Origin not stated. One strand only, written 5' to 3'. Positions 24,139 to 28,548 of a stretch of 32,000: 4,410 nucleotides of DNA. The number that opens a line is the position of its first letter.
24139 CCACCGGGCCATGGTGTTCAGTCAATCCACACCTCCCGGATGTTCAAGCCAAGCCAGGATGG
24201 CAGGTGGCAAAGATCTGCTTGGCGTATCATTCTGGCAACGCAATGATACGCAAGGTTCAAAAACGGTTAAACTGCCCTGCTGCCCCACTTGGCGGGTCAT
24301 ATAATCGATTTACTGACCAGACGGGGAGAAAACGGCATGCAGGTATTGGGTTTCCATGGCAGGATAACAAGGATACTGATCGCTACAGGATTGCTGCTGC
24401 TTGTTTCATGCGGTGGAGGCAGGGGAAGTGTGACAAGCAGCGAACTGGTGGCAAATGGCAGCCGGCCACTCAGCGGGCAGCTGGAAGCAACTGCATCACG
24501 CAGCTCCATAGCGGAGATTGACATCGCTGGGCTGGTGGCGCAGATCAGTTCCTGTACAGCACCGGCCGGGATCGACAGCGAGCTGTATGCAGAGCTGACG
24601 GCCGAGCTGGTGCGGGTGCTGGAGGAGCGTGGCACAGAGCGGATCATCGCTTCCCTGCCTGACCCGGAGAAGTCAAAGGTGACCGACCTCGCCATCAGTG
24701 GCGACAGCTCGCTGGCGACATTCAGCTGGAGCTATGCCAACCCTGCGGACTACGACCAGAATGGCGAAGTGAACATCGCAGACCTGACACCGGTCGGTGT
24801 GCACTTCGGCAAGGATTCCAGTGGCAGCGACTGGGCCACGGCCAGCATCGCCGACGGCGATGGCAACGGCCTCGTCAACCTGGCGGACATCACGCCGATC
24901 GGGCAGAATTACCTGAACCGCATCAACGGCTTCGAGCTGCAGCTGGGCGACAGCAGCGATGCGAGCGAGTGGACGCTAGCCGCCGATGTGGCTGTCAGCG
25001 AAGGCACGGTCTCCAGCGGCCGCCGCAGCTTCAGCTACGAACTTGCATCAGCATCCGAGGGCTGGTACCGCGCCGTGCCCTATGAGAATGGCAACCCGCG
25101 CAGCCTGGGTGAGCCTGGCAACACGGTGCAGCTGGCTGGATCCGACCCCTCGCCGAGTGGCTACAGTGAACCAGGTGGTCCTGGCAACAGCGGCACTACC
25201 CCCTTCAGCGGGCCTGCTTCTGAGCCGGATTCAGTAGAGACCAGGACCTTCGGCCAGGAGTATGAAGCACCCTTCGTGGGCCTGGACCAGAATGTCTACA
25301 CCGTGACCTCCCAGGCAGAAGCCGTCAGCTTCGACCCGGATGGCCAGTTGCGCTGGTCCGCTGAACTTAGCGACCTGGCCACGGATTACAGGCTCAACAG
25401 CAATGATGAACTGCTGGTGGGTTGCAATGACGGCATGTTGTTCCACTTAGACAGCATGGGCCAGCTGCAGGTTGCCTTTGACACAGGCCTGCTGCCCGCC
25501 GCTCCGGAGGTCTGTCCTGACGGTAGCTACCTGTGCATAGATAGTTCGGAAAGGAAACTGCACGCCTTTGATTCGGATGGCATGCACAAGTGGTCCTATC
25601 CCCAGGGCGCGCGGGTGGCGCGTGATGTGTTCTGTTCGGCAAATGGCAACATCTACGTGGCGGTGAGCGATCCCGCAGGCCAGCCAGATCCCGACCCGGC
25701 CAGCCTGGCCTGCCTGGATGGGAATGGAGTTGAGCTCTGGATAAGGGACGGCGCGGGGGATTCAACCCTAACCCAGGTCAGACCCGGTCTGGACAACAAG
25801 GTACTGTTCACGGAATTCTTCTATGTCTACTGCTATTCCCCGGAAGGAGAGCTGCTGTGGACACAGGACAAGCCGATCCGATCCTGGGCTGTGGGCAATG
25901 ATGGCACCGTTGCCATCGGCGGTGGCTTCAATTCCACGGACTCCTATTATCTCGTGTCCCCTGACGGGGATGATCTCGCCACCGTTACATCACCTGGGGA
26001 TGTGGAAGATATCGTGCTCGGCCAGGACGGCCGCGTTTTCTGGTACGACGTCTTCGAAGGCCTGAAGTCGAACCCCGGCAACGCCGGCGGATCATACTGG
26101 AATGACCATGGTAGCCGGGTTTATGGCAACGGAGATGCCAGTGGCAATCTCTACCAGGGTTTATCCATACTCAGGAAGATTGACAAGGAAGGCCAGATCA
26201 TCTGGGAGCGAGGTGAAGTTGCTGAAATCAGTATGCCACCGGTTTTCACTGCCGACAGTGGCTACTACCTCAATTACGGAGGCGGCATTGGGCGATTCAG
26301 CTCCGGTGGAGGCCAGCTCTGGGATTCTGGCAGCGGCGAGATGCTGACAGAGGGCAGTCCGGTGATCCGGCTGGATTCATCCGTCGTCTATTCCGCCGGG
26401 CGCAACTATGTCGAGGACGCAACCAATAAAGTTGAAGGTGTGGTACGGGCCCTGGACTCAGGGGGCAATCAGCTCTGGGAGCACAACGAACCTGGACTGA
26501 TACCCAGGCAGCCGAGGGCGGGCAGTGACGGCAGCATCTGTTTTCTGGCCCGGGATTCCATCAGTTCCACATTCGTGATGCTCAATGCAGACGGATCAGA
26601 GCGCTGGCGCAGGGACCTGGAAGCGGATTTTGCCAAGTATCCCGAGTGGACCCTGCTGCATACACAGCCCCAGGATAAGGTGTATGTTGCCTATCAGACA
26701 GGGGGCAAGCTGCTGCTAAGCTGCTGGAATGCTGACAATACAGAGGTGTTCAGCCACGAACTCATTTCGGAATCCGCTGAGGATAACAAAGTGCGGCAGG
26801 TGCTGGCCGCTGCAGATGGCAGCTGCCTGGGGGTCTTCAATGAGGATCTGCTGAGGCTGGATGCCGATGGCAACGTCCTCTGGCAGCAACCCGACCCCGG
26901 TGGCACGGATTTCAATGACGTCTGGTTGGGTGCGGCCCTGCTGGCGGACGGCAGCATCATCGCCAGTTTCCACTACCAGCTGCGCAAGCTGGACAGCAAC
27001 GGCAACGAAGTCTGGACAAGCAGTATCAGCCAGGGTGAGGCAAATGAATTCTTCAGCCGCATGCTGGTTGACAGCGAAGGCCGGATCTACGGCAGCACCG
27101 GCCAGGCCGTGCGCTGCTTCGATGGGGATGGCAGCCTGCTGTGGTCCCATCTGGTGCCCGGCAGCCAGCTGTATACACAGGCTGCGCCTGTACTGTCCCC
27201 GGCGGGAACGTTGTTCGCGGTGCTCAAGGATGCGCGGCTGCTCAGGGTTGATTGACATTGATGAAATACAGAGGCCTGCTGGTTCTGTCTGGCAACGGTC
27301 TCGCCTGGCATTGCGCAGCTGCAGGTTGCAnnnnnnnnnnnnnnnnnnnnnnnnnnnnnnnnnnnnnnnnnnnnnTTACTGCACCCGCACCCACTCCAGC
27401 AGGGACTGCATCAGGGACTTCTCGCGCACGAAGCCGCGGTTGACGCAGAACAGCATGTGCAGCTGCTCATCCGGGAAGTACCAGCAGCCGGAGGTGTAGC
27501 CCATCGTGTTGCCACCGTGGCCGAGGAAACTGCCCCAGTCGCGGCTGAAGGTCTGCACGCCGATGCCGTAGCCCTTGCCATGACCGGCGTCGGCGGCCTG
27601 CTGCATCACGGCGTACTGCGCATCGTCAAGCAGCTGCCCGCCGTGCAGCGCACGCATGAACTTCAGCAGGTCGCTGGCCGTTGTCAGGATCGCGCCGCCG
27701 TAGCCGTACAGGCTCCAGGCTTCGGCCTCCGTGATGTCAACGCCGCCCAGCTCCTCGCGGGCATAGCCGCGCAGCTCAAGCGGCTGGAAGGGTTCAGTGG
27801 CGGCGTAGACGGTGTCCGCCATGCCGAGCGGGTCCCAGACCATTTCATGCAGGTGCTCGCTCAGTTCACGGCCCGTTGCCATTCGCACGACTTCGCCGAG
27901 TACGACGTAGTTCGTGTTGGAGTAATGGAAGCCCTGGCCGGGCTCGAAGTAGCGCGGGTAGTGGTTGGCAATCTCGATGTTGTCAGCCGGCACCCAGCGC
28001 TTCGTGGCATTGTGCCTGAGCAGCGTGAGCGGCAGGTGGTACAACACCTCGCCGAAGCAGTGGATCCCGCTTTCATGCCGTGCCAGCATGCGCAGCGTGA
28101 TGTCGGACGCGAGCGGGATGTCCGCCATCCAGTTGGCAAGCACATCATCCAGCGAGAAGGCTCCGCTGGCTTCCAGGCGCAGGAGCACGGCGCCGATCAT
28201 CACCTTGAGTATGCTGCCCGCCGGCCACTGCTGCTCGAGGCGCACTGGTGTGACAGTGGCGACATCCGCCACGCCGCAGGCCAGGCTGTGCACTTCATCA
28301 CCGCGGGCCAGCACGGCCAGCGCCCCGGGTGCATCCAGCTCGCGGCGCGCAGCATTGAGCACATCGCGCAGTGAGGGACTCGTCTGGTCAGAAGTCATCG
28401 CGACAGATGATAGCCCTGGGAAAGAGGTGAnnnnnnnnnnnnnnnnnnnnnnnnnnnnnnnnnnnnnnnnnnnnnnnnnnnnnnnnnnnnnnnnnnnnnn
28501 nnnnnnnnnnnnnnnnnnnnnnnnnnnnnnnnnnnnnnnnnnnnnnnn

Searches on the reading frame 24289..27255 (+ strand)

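Call 35: search_protein_families(library=pfam, proteins=[window:24289-27255:+], max_evalue=0.01)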
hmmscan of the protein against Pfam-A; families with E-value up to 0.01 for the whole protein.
window:24289-27255:+ (988 aa): 3 families
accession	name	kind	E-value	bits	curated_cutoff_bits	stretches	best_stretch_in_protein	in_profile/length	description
PF13360.13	PQQ_2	-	1.6e-22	80.7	27.6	2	794-988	32-223/233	Outer membrane protein assembly factor BamB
PF13570.13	Beta-prop_ACSF4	-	2.2e-13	50.8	133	2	351-459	38-152/329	Beta-alanine-activating enzyme, beta-propeller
PF25292.1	Beta-prop_CGLA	-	5.5e-06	26.5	26.8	0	347-400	13-72/316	Lambda-carrageenase beta-propeller domain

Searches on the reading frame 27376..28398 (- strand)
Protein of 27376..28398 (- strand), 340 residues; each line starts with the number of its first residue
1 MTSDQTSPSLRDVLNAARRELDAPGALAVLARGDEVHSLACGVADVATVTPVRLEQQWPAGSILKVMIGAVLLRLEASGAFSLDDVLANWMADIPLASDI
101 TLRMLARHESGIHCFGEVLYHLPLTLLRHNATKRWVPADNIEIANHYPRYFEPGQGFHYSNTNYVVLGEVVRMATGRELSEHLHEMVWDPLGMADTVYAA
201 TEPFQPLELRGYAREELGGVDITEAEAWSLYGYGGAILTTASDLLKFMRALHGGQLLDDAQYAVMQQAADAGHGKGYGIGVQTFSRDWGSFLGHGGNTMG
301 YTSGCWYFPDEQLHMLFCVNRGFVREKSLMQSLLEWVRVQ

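Call 35: search_protein_families(library=pfam, proteins=[window:27376-28398:-], max_evalue=0.01)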
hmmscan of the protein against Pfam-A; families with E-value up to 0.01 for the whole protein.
window:27376-28398:- (340 aa): 2 families
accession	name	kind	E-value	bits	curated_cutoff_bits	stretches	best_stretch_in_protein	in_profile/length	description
PF00144.29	Beta-lactamase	-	4.3e-48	164.6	27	1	20-322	11-311/329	Beta-lactamase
PF13354.11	Beta-lactamase2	-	2.8e-05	24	22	0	53-87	16-50/214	Beta-lactamase enzyme family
